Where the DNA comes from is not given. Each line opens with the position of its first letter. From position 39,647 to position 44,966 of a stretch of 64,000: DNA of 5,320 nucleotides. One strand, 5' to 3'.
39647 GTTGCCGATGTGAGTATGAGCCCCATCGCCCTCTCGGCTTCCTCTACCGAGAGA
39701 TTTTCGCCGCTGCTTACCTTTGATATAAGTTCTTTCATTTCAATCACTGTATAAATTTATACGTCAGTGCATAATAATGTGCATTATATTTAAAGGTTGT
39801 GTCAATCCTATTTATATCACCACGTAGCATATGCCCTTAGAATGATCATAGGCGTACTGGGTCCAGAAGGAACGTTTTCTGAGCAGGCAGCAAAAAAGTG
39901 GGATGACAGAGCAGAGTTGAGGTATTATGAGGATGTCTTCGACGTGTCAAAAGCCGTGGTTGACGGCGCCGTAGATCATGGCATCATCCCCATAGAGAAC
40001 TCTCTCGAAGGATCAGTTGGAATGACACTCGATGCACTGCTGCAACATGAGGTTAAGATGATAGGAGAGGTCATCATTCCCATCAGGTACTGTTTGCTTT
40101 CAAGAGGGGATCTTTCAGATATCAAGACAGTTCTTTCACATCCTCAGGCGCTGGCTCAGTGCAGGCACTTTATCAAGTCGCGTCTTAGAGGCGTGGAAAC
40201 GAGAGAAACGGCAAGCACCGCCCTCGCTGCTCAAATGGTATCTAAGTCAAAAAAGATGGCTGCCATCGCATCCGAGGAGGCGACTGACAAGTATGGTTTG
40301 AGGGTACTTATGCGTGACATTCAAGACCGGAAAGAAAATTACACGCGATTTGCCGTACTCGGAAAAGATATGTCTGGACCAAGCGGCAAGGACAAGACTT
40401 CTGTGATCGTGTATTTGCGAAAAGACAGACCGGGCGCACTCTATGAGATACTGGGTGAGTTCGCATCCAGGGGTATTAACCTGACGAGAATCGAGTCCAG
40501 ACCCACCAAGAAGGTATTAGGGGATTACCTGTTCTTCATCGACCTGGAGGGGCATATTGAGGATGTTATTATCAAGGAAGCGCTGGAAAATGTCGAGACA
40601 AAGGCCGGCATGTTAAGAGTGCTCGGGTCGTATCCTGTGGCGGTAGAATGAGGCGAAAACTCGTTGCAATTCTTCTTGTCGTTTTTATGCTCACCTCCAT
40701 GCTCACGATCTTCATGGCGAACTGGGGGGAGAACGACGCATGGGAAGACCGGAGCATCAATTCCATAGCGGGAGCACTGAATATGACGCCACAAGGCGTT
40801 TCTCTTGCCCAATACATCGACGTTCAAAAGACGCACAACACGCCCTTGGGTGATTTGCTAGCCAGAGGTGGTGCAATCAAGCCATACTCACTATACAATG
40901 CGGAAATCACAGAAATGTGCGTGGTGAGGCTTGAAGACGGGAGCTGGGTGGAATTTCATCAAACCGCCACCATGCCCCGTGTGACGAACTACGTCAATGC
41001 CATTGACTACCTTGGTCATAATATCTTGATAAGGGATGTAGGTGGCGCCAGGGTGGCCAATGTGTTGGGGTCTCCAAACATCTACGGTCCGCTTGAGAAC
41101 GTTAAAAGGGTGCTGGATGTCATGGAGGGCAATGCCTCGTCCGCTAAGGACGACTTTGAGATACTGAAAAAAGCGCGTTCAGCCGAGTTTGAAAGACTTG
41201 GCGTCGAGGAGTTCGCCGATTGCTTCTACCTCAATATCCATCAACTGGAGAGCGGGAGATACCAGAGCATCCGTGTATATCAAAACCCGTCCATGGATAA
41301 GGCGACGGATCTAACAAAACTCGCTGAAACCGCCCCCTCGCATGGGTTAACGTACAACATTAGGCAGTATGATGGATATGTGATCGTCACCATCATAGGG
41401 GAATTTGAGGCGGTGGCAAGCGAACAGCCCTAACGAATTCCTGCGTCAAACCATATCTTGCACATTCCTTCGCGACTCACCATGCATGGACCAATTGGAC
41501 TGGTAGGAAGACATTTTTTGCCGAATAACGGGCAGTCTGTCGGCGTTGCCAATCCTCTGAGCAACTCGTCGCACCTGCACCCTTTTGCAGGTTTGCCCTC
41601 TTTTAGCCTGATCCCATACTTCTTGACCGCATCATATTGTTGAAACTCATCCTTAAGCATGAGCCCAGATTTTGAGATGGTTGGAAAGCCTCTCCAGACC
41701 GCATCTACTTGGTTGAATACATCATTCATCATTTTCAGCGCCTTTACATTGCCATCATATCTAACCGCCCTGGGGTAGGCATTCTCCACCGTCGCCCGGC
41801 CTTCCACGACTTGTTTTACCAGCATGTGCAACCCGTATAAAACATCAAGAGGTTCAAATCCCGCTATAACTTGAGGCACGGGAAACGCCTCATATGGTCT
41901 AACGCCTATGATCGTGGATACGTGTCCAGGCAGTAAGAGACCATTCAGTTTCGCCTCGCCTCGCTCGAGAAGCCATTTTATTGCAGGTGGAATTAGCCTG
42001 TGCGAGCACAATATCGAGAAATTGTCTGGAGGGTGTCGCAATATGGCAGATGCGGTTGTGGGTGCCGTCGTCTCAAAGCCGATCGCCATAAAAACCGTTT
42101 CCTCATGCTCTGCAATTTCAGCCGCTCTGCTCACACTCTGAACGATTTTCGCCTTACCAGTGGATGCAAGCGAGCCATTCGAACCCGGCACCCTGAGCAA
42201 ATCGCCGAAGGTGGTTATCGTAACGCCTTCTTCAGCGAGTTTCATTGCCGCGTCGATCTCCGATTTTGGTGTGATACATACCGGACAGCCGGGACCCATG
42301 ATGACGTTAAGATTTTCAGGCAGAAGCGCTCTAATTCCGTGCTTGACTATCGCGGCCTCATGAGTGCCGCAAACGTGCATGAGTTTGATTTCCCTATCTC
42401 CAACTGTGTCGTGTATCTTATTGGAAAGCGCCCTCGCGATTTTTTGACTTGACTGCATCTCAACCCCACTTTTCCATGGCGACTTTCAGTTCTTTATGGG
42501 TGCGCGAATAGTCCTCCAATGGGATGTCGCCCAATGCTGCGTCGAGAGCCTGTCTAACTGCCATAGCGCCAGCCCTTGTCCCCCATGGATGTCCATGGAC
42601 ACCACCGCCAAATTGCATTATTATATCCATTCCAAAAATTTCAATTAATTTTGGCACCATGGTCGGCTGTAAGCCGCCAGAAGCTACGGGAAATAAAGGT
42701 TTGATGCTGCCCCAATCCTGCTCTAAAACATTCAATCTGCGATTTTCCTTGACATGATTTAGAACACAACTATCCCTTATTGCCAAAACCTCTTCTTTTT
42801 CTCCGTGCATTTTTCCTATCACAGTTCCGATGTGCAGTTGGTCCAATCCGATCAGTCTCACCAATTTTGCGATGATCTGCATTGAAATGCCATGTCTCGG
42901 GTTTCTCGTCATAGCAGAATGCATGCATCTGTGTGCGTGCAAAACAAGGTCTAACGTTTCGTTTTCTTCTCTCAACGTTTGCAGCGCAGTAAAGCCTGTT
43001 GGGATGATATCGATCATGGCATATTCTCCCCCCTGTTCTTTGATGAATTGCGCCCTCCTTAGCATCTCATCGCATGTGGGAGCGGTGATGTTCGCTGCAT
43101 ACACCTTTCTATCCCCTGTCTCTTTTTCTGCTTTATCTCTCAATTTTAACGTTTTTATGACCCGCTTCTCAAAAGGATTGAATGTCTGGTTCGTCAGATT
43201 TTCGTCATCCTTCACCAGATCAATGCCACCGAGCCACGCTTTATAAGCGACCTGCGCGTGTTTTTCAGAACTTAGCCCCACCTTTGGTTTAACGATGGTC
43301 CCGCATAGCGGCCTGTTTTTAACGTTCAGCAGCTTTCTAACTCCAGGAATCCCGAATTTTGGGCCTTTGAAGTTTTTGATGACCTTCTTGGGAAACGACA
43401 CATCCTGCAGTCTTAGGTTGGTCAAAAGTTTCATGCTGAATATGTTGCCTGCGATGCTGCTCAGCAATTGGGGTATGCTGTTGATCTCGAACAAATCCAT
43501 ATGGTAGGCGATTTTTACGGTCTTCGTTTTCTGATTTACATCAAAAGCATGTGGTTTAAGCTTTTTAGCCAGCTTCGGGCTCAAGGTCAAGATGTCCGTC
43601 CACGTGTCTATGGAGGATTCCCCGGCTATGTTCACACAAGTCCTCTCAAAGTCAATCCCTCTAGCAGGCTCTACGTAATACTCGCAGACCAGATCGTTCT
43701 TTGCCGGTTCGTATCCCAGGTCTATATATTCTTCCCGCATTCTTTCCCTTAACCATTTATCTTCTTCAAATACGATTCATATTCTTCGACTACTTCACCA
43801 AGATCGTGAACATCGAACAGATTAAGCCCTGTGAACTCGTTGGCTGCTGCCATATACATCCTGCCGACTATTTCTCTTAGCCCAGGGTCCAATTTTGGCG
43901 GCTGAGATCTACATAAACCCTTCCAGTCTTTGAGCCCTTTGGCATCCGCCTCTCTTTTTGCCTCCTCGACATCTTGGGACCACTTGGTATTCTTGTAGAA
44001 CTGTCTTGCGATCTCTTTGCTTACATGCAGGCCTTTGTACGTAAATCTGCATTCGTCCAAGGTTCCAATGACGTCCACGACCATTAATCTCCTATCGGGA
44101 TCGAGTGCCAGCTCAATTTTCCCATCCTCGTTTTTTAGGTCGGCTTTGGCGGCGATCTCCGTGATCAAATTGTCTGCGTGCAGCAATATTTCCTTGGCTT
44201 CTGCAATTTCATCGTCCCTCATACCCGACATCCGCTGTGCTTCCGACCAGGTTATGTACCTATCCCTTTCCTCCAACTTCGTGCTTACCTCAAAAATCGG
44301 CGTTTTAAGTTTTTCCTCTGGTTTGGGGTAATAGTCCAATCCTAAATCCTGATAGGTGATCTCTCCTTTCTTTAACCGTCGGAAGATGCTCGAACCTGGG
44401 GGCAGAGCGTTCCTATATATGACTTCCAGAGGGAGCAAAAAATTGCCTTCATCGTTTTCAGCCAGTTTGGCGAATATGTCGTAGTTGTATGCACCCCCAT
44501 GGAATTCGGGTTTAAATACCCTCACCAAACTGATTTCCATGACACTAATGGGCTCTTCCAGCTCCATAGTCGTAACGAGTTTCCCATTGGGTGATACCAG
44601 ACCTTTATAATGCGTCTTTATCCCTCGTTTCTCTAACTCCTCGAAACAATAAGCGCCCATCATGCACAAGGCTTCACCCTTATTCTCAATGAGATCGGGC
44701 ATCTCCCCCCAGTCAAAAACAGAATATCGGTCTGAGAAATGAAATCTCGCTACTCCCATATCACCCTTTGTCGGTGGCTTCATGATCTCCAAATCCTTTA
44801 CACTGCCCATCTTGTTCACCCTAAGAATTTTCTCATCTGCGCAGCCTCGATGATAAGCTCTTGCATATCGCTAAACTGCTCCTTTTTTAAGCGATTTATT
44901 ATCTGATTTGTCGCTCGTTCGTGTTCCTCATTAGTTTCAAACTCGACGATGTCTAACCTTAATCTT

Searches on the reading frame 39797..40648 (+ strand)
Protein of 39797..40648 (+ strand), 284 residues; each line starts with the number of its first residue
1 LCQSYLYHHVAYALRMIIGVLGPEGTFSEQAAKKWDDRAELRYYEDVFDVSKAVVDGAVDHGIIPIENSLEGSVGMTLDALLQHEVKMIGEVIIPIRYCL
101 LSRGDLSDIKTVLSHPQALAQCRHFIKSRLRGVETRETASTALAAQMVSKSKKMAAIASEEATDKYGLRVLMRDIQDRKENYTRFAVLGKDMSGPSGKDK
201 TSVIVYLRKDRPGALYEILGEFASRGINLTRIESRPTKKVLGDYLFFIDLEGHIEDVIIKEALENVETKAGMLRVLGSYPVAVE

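Call 71: search_protein_families(library=pfam, proteins=[window:39797-40648:+], max_evalue=0.001)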
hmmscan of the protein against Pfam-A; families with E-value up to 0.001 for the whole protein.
window:39797-40648:+ (284 aa): 2 families
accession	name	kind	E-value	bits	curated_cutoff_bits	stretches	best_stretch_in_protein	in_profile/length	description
PF00800.23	PDT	-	7.8e-61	205.5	25.2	1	18-192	1-180/181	Prephenate dehydratase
PF01842.31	ACT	-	6.6e-14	51.8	27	1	202-267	2-65/66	ACT domain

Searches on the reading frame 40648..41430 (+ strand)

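Call 22: search_protein_families(library=ncbifam, proteins=[window:40648-41430:+], max_evalue=1)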
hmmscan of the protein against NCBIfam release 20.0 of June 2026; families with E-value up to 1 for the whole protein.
window:40648-41430:+ (261 aa): 2 families
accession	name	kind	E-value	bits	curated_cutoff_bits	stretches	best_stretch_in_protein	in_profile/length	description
NF053729.1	c-di-GMP_motif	domain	0.06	13.2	38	1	53-85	17-49/53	cyclic di-GMP-binding domain-containing protein, MshE-related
NF011099.0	PRK14526.1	equivalog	0.15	11.7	223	1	98-182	85-171/211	adenylate kinase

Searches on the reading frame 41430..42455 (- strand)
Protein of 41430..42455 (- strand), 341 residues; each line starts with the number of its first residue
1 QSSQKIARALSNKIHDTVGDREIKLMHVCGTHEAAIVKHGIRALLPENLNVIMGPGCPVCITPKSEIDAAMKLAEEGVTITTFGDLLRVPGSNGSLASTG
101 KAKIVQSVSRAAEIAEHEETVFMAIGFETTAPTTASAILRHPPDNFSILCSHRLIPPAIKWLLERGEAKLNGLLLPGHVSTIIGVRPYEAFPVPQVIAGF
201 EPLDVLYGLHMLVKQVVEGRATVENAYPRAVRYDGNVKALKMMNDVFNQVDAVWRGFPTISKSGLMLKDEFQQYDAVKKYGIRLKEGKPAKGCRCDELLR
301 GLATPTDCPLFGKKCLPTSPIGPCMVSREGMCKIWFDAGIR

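Call 71: search_protein_families(library=pfam, proteins=[window:41430-42455:-], max_evalue=0.001)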
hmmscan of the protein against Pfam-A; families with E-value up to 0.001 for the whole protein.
window:41430-42455:- (341 aa): 1 family
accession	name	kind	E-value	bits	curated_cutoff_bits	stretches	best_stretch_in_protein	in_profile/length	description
PF01924.21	HypD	-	3.4e-130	434.7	25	1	6-337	2-349/351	Hydrogenase formation hypA family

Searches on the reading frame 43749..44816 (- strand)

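Call 71: search_protein_families(library=pfam, proteins=[window:43749-44816:-], max_evalue=0.001)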
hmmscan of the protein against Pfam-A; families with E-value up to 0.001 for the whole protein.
window:43749-44816:- (355 aa): 1 family
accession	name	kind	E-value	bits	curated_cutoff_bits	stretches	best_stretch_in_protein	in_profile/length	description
PF01259.24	SAICAR_synt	-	3e-24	86.5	20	2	128-283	82-230/233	SAICAR synthetase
